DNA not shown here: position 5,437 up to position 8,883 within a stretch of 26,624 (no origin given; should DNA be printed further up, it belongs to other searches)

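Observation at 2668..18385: Candidate integrated c-di-GMP/surface-adhesion signalling island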

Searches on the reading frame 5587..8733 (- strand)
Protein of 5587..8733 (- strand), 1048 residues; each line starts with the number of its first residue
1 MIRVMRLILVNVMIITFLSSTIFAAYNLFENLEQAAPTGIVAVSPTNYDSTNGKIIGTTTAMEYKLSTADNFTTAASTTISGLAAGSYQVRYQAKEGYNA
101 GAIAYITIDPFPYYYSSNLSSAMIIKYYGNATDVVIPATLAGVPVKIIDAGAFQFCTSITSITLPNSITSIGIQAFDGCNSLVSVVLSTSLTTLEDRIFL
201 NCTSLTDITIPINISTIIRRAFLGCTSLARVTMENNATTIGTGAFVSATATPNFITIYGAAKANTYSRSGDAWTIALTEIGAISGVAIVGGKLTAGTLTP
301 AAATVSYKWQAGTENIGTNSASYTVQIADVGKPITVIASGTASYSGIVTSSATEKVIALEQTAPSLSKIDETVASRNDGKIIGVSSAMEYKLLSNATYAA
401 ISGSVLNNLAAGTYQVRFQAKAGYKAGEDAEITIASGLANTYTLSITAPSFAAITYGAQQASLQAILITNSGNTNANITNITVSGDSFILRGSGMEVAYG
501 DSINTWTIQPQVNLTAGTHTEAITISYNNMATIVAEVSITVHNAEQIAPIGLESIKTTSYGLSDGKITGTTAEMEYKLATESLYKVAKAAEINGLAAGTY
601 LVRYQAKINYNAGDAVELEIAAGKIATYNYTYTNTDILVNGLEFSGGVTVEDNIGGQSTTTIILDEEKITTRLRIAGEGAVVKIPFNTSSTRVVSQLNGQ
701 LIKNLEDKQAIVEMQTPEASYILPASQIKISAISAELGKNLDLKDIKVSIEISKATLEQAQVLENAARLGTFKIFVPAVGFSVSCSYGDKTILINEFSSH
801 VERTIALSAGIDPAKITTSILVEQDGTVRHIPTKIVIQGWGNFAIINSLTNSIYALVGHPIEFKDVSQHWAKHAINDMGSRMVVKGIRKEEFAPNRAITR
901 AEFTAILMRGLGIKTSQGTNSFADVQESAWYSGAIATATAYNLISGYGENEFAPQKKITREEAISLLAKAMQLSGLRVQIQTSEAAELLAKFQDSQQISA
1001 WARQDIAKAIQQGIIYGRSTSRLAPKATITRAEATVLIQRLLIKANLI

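Call 3: search_protein_families(library=pfam, proteins=[window:5587-8733:-], max_evalue=0.01)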
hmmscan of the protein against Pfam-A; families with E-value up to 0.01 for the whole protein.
window:5587-8733:- (1048 aa): 8 families
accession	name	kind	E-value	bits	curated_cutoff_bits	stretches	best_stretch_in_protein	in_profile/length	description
PF00395.25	SLH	-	9.4e-33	112.4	20.8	3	921-964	1-44/44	S-layer homology domain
PF13306.12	LRR_5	-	2.6e-26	92.4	27.7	1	147-247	2-100/127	BspA type Leucine rich repeat region (6 copies)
PF13855.12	LRR_8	-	1.1e-05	25.5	27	0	188-236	10-59/61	Leucine rich repeat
PF00476.26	DNA_pol_A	-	0.0015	18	34.3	1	995-1041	199-244/381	DNA polymerase family A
PF11797.14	WxLIP_HBD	-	0.002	18.5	28.9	0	368-426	61-119/138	WxL Interacting Protein, host binding domain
PF00863.25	Peptidase_C4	-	0.0035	17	27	0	54-110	168-228/244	Peptidase family C4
PF04234.18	CopC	-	0.005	18.2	23.3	0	510-606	9-76/92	CopC domain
PF22544.2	HYDIN_VesB_CFA65-like_Ig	-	0.0069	17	25.5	0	463-529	22-88/100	HYDIN/CFA65/VesB-like, Ig-like domain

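Call 85: search_protein_families(library=ncbifam, proteins=[window:5587-8733:-], max_evalue=0.001)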
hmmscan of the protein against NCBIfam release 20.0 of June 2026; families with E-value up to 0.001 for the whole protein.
window:5587-8733:- (1048 aa): 5 families
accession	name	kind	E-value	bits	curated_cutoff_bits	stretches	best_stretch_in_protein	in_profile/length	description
NF045980.1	MAG6410_fam_LP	equivalog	5.6e-23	81.2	450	3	367-434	556-622/622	MAG6410 family transglutaminase-related lipoprotein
NF033190.2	inl_like_NEAT_1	exception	1.4e-12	46.8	1275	1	860-974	579-694/754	NEAT domain-containing leucine-rich repeat protein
NF047961.1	adhesin_HupY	equivalog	3.7e-06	25.3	1250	1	147-247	176-275/978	leucine-rich repeat adhesin HupY/LrrG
NF004397.1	PRK05755.1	equivalog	0.00029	19.5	720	1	996-1040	708-751/889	DNA polymerase I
TIGR00593.1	pola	equivalog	0.00035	19.1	600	1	994-1040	707-752/890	DNA polymerase I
